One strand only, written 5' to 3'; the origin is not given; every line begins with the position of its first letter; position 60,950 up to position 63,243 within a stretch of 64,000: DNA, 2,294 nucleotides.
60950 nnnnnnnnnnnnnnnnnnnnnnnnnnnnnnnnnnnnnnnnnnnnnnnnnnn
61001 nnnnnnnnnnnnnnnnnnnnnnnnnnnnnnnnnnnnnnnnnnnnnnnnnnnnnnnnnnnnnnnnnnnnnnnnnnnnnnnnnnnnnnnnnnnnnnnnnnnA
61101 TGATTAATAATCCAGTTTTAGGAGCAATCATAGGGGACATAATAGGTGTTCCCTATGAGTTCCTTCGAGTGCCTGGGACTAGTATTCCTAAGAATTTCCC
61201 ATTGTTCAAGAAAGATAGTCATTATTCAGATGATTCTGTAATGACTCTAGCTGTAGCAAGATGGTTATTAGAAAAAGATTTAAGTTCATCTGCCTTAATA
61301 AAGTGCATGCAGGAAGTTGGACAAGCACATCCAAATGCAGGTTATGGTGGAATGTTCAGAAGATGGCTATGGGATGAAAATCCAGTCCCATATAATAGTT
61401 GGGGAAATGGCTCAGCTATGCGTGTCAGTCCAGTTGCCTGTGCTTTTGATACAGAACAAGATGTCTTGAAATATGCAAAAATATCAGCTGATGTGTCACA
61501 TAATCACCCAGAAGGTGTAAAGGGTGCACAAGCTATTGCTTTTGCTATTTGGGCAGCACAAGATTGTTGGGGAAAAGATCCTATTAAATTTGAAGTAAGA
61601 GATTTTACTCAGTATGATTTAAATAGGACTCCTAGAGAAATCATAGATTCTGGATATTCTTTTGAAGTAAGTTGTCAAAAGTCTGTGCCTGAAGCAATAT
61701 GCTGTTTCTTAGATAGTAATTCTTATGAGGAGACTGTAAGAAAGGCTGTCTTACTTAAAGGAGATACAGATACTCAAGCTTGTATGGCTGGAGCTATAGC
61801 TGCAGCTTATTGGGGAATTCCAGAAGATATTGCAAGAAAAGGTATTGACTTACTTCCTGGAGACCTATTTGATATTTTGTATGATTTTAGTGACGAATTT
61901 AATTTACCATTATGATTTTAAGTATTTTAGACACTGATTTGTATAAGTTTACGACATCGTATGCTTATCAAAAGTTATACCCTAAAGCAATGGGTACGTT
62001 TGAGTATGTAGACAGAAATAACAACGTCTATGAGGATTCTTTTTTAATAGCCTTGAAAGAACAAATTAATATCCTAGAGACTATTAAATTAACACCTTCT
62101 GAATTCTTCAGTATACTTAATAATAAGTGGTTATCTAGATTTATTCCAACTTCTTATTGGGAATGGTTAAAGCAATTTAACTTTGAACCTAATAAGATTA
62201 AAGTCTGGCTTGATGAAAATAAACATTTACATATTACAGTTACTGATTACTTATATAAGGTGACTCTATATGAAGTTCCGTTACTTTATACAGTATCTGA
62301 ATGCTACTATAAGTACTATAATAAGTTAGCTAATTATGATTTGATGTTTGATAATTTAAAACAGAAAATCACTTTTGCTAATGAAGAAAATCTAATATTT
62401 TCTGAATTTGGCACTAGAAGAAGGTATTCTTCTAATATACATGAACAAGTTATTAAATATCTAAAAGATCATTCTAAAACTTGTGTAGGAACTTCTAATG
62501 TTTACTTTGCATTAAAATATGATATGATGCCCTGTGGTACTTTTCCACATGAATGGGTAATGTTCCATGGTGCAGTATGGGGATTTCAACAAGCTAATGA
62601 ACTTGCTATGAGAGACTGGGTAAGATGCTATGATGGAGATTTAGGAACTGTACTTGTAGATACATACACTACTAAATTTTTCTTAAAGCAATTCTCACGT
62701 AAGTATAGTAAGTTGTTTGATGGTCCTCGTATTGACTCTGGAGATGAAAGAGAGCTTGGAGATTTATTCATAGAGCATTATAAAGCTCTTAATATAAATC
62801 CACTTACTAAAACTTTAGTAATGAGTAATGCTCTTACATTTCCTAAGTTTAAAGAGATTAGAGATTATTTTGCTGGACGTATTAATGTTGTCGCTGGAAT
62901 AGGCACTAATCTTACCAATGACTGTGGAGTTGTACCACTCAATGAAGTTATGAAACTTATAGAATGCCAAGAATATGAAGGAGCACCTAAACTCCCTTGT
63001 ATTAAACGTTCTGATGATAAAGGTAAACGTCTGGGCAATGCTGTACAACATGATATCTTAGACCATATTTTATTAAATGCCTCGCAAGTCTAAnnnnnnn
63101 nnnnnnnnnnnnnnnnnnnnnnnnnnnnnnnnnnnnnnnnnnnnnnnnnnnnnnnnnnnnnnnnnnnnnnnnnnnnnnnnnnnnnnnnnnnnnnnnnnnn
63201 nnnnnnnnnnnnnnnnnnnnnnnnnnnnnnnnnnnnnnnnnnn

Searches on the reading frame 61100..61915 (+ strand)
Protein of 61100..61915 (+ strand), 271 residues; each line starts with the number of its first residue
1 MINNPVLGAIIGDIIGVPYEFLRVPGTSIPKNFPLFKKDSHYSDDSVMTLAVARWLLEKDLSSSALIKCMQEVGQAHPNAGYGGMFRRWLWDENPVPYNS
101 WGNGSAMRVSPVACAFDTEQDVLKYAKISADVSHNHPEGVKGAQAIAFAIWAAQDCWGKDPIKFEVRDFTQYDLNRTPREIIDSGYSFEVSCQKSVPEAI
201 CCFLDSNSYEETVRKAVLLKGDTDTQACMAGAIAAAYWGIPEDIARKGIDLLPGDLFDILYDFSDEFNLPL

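Call 61: search_protein_families(library=pfam, proteins=[window:61100-61915:+], max_evalue=0.001)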
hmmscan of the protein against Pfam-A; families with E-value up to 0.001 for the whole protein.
window:61100-61915:+ (271 aa): 1 family
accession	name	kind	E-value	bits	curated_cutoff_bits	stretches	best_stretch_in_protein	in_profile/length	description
PF03747.19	ADP_ribosyl_GH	-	5.5e-40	138.3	26.2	1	6-240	3-281/287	ADP-ribosylglycohydrolase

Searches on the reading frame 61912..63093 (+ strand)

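Call 61: search_protein_families(library=pfam, proteins=[window:61912-63093:+], max_evalue=0.001)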
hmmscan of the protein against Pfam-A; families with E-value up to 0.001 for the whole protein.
window:61912-63093:+ (393 aa): 2 families
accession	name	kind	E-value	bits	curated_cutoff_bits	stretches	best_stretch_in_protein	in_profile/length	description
PF04095.22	NAPRTase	-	9.8e-45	153.6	20.8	1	163-374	3-221/239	Nicotinate phosphoribosyltransferase (NAPRTase) family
PF17767.7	NAPRTase_N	-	2.9e-24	86.2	32.6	1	6-129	1-125/125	Nicotinate phosphoribosyltransferase (NAPRTase) N-terminal domain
